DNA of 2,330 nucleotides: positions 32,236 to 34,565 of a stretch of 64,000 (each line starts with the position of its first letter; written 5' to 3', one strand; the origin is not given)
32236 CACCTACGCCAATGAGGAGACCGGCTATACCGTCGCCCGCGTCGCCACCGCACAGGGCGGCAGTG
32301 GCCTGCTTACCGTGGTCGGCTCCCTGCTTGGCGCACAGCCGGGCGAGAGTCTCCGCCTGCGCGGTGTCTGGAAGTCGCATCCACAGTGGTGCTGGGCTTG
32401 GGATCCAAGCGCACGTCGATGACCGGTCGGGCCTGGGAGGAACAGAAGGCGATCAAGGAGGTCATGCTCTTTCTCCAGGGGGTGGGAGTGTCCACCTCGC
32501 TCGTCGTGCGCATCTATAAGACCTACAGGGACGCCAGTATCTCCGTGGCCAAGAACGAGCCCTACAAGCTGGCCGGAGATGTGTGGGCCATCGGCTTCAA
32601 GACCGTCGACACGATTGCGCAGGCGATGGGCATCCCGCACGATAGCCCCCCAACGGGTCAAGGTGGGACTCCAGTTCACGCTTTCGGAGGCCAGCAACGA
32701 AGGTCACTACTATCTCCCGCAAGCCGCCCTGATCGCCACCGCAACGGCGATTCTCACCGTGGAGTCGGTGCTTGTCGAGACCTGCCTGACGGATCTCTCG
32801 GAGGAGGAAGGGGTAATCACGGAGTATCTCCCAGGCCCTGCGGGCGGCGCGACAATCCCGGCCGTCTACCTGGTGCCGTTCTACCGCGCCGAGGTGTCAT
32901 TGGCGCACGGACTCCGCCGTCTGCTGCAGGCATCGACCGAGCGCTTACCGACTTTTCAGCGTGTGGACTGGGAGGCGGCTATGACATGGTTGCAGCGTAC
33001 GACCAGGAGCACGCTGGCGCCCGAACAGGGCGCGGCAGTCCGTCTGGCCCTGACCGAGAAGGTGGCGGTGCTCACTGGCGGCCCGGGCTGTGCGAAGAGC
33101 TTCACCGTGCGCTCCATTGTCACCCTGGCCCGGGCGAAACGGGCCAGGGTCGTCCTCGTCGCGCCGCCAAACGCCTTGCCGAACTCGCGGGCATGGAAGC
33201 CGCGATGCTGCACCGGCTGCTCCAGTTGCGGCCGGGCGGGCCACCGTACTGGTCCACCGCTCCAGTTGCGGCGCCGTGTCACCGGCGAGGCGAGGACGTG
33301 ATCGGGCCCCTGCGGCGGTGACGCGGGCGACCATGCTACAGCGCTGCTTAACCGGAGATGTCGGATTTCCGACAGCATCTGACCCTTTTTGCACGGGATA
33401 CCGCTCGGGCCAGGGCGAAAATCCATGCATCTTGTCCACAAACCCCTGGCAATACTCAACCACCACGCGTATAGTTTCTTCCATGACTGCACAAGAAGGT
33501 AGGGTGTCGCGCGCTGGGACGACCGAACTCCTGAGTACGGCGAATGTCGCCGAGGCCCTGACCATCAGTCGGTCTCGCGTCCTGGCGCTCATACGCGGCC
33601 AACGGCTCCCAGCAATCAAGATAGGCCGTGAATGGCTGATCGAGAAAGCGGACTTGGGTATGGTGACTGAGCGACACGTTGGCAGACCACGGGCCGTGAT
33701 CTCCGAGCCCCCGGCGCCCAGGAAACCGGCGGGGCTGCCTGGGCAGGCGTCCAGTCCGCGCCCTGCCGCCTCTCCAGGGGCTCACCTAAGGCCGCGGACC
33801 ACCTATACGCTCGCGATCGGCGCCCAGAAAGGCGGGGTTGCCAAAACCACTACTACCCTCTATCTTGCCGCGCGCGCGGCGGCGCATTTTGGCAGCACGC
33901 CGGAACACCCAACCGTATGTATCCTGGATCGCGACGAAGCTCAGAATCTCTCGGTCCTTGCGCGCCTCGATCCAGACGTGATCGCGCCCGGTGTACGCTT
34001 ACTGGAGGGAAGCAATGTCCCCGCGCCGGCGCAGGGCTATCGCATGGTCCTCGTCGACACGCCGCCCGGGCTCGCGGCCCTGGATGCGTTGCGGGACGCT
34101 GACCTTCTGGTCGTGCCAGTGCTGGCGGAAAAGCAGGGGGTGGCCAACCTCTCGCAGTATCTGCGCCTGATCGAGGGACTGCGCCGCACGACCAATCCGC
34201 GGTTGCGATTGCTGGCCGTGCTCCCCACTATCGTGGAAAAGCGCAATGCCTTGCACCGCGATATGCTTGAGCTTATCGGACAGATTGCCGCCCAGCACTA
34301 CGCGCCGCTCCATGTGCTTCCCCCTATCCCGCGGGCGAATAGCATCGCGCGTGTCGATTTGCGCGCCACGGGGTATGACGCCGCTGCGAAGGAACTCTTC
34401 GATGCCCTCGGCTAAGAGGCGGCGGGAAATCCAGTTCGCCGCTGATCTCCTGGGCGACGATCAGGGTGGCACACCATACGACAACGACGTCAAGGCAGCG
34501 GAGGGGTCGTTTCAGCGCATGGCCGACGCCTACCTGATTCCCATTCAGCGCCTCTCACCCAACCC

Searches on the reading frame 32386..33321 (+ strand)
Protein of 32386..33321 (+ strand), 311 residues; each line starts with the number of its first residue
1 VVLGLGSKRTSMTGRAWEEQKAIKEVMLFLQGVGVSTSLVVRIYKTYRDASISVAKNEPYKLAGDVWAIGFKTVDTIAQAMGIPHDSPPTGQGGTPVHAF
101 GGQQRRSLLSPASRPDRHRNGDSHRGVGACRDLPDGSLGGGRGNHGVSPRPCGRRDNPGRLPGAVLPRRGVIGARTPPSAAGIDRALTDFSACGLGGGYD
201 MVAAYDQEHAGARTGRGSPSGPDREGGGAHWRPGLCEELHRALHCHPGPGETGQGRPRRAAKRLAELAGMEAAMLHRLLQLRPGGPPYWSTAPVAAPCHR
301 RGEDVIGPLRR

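Call 31: search_protein_families(library=pfam, proteins=[window:32386-33321:+], max_evalue=0.001)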
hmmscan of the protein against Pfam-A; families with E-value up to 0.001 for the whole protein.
window:32386-33321:+ (311 aa): 1 family
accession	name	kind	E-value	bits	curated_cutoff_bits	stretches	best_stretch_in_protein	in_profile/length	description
PF14490.11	HHH_RecD2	-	4.7e-23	81.4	27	1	19-90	1-72/92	ATP-dependent RecD2 DNA helicase HHH domain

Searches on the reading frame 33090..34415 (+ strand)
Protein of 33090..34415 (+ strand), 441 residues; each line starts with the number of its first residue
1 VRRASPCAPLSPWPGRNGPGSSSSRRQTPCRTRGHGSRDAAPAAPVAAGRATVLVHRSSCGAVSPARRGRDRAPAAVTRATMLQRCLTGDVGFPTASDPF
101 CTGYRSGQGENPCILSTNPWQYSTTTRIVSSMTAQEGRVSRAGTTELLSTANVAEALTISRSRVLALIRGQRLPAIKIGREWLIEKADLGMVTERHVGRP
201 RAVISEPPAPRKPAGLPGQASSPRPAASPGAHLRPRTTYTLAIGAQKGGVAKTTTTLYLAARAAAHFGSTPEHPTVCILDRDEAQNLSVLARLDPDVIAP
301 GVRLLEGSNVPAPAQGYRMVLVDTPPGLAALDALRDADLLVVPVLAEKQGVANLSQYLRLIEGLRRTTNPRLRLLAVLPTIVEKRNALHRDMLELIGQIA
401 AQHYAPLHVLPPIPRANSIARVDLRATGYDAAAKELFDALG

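Call 7: search_protein_families(library=pfam, proteins=[window:33090-34415:+], max_evalue=0.01)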
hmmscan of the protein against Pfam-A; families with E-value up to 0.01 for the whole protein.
window:33090-34415:+ (441 aa): 3 families
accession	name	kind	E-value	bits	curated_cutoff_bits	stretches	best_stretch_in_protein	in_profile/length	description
PF13614.12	AAA_31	-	8.9e-11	42.5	27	2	315-373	116-176/177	AAA domain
PF01656.29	CbiA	-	1.8e-09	38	25.4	1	242-424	2-120/125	CobQ/CobB/MinD/ParA nucleotide binding domain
PF12728.13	HTH_17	-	2.7e-08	34.4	27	1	147-189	1-43/51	Helix-turn-helix domain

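Call 10: search_protein_families(library=ncbifam, proteins=[window:33090-34415:+], max_evalue=0.01)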
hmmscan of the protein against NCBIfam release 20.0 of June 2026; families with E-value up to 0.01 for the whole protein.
window:33090-34415:+ (441 aa): 5 families
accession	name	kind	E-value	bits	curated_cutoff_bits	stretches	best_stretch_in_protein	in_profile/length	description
NF041546.1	ParA_partition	equivalog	1.6e-12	47.4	180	1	241-398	2-158/203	ParA family partition ATPase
TIGR01764.1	excise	domain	2.2e-07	31.1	28.8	1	147-189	1-43/49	excisionase family DNA-binding protein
TIGR03453.1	partition_RepA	equivalog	9.4e-05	21.4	348.45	0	315-364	233-284/387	plasmid partitioning protein RepA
NF047737.1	antiphage_MADS1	equivalog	0.0057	16.9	80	0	146-189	2-45/49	methylation-associated defense system helix-turn-helix domain-containing protein MAD1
NF040990.2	MamR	equivalog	0.008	16.5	100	0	145-184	41-80/91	magnetosome protein MamR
